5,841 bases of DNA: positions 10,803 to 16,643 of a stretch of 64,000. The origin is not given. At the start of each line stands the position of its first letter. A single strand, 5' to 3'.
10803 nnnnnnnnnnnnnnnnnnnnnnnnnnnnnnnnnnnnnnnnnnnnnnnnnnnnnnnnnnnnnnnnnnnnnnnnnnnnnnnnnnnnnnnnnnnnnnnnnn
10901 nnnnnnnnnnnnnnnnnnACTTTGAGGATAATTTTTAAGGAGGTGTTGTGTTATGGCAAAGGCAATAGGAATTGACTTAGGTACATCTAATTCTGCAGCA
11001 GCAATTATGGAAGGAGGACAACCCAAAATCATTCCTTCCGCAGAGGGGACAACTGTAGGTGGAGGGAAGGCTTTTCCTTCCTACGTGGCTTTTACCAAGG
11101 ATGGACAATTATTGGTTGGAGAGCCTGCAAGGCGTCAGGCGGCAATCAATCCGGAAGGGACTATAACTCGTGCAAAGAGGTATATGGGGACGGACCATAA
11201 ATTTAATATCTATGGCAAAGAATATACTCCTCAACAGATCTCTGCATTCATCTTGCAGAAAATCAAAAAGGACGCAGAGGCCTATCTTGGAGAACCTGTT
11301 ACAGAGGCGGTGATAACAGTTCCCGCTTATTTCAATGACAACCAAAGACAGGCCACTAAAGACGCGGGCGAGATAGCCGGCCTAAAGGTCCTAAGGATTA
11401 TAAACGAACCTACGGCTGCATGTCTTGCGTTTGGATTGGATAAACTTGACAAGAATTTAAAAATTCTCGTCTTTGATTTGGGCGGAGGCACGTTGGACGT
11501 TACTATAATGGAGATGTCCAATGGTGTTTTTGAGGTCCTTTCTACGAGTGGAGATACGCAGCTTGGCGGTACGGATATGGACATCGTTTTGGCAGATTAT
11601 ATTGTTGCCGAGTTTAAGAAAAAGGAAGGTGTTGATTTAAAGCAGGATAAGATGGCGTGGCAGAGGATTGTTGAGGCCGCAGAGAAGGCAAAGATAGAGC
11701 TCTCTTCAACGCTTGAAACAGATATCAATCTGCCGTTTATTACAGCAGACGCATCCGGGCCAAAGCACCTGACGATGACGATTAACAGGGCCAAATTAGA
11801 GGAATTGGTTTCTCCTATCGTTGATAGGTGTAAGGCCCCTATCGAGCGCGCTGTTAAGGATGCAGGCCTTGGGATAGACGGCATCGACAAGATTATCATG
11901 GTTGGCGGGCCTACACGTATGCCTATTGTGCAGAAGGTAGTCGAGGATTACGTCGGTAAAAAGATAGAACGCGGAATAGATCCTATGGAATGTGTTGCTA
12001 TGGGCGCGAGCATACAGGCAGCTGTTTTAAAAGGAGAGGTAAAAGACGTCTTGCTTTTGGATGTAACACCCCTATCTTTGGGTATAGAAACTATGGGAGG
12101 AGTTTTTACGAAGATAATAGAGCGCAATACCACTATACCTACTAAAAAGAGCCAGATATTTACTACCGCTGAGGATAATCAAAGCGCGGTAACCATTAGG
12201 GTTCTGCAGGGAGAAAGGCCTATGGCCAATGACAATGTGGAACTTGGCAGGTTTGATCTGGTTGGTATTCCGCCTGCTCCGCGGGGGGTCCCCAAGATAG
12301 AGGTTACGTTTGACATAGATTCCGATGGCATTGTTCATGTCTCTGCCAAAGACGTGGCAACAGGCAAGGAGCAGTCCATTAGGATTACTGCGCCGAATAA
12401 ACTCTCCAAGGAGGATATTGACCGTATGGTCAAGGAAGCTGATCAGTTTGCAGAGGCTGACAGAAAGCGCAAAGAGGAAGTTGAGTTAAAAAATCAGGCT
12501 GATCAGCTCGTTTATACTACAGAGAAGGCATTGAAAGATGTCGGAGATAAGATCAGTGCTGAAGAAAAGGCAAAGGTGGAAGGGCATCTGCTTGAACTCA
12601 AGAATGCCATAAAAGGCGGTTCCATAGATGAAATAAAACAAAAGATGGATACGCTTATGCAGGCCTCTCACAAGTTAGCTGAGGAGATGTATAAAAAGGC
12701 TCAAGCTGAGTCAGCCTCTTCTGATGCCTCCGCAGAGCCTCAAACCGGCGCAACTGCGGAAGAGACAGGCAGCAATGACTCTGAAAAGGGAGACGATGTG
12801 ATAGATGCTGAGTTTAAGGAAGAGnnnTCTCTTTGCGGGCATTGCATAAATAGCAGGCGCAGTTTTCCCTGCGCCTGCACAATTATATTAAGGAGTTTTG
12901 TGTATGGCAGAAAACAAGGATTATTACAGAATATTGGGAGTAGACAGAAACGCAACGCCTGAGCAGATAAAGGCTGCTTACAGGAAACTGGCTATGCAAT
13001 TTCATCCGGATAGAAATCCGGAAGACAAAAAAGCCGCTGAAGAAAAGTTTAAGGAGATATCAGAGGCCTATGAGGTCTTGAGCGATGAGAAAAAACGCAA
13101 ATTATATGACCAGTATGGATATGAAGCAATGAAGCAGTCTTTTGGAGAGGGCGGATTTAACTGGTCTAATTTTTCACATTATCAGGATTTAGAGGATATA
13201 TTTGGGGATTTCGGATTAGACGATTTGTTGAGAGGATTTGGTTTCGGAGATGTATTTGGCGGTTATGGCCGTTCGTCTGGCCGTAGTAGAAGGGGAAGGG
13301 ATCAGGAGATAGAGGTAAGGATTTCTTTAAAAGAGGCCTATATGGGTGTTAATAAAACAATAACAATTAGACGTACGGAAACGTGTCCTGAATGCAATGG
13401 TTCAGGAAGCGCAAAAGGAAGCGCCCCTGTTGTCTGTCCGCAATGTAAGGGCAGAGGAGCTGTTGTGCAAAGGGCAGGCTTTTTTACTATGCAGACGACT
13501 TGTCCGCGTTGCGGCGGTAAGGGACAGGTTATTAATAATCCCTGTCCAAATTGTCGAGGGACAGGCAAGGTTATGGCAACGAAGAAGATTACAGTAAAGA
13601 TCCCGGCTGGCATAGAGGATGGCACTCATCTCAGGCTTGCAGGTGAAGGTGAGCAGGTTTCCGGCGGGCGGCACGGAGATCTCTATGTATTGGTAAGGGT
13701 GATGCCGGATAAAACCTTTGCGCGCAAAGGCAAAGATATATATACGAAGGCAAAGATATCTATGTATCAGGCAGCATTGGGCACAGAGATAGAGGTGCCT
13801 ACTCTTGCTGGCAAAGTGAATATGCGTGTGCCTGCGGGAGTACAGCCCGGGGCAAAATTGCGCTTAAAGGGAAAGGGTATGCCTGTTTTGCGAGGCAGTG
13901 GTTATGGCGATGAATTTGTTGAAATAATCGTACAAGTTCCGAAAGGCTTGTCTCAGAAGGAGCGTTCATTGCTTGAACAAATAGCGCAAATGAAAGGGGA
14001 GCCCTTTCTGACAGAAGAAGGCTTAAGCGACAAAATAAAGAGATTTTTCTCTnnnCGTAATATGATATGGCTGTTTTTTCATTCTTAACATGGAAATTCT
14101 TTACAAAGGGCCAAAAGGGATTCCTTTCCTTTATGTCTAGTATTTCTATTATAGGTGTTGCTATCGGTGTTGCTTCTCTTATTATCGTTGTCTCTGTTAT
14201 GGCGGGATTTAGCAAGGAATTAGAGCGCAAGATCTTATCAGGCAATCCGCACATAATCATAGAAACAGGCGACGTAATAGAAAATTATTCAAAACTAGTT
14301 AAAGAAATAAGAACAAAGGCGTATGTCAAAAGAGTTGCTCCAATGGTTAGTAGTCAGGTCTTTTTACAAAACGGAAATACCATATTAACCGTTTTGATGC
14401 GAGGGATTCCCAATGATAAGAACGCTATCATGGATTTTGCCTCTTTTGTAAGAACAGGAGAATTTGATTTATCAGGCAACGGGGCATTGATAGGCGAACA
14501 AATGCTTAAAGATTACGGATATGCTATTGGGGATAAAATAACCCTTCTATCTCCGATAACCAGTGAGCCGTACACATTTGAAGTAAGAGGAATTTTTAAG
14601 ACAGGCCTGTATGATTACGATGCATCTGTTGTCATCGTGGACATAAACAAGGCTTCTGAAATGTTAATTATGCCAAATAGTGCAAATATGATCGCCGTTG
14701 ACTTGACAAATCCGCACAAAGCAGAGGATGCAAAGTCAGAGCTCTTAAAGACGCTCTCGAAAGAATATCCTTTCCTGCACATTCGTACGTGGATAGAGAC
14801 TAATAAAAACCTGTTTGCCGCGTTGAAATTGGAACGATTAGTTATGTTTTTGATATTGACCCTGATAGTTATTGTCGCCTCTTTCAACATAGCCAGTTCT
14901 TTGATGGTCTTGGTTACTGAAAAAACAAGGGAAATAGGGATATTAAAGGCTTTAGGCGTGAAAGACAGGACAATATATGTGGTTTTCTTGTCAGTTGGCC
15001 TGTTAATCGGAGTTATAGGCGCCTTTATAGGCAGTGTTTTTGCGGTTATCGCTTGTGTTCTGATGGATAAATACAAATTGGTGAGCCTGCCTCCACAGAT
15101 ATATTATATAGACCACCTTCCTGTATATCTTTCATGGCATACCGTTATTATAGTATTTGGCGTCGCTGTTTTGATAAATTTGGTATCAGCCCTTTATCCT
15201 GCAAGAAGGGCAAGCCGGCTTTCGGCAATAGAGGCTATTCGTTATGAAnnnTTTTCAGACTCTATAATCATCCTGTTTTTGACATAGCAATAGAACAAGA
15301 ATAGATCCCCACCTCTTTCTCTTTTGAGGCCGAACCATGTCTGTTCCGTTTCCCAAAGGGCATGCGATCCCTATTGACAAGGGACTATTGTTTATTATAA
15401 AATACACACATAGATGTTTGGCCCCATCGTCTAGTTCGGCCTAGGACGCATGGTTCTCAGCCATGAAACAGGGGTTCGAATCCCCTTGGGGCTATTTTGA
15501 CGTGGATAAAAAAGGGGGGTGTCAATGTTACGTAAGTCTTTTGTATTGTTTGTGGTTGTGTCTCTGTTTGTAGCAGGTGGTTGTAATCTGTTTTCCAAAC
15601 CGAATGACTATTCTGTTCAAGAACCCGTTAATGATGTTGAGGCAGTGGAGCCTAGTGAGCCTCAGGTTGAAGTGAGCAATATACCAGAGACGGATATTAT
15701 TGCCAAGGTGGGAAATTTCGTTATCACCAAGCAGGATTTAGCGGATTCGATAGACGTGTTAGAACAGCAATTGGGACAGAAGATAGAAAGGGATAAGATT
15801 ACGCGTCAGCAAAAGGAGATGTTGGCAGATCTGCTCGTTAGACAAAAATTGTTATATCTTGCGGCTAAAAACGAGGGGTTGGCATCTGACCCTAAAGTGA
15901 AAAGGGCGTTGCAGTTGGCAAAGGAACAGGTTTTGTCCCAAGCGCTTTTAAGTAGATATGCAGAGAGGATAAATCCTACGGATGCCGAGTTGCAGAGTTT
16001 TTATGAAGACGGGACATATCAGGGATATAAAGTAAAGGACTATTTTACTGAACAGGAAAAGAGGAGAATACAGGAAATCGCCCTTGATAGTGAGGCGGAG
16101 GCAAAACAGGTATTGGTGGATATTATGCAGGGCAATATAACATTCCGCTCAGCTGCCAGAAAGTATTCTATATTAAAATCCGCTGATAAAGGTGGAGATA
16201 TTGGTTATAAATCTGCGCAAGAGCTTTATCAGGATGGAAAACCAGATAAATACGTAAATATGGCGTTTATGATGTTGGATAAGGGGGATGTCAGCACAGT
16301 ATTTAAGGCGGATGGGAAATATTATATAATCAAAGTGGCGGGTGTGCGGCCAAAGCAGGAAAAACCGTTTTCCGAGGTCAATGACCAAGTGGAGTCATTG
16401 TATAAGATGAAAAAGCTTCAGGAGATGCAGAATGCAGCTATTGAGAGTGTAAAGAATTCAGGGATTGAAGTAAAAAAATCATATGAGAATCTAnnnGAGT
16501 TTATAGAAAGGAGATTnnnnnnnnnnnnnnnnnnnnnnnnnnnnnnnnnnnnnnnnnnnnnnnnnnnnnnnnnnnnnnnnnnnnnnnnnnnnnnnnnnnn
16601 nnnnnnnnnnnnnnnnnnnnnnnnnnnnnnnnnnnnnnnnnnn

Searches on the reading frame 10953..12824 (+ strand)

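Call 9: search_protein_families(library=pfam, proteins=[window:10953-12824:+], max_evalue=0.001)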
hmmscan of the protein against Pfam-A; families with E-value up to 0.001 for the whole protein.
window:10953-12824:+ (624 aa): 2 families
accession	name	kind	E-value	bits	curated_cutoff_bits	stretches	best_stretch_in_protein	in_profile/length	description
PF00012.26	HSP70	-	1.7e-231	770.1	20.6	2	85-581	102-599/599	Hsp70 protein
PF06723.19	MreB_Mbl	-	1.3e-15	57.5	27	1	101-355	78-318/327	MreB/Mbl protein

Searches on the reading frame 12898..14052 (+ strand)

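Call 9: search_protein_families(library=pfam, proteins=[window:12898-14052:+], max_evalue=0.001)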
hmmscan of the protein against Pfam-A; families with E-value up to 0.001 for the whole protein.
window:12898-14052:+ (385 aa): 5 families
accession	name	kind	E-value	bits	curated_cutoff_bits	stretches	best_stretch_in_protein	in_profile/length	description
PF01556.23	DnaJ_C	-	3.1e-50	170.6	26.6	1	137-348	2-152/152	DnaJ C terminal domain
PF00226.36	DnaJ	-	1.2e-28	99.4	27.8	1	8-71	1-63/63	DnaJ domain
PF00684.25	DnaJ_CXXCXGXG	-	2.5e-16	60.1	32.7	1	163-223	1-65/65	DnaJ central domain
PF15777.11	Anti-TRAP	-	2.7e-07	30.9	32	1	161-194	11-47/59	Tryptophan RNA-binding attenuator protein inhibitory protein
PF17302.8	DUF5351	-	6.1e-05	23.6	27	0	160-171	17-28/29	Family of unknown function (DUF5351)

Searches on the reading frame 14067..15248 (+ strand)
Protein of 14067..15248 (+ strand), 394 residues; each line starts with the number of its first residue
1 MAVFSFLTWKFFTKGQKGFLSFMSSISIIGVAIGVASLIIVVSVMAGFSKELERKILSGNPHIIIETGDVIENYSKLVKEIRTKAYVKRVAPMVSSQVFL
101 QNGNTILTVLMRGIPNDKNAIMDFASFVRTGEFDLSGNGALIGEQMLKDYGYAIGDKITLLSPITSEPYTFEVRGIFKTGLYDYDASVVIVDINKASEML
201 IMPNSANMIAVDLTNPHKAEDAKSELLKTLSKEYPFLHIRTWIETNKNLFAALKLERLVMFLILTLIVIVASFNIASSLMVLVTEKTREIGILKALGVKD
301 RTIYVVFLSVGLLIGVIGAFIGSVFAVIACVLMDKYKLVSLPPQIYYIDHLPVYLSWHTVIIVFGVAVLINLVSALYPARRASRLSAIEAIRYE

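Call 9: search_protein_families(library=pfam, proteins=[window:14067-15248:+], max_evalue=0.001)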
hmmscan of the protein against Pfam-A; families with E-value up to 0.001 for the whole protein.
window:14067-15248:+ (394 aa): 2 families
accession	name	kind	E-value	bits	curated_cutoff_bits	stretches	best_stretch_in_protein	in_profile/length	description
PF02687.27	FtsX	-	4e-20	72.5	25.5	1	262-386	2-119/120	FtsX-like permease C-terminal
PF12704.14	MacB_PCD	-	1.4e-18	68.4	27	1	24-226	1-204/207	MacB-like periplasmic core domain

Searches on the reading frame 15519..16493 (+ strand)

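Call 3: search_protein_families(library=pfam, proteins=[window:15519-16493:+], max_evalue=1)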
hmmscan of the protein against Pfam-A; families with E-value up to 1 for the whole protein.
window:15519-16493:+ (325 aa): 6 families
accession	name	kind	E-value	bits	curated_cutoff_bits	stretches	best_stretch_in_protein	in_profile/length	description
PF13145.12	Rotamase_2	-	1.5e-11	45.6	27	1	153-288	1-120/121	PPIC-type PPIASE domain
PF00639.27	Rotamase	-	4.3e-09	37.7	21.7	1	190-273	17-95/97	PPIC-type PPIASE domain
PF13616.12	Rotamase_3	-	9e-07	29.9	22.5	1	186-275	20-114/116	PPIC-type PPIASE domain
PF13623.11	SurA_N_2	-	0.0011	19.3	28.5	1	57-133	39-121/145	SurA-like N-terminal domain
PF13624.11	SurA_N_3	-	0.0013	19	27.2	1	58-134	40-120/162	SurA-like N-terminal domain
PF24549.1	DUF7602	-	0.013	15.8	27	1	127-159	7-39/89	Domain of unknown function (DUF7602)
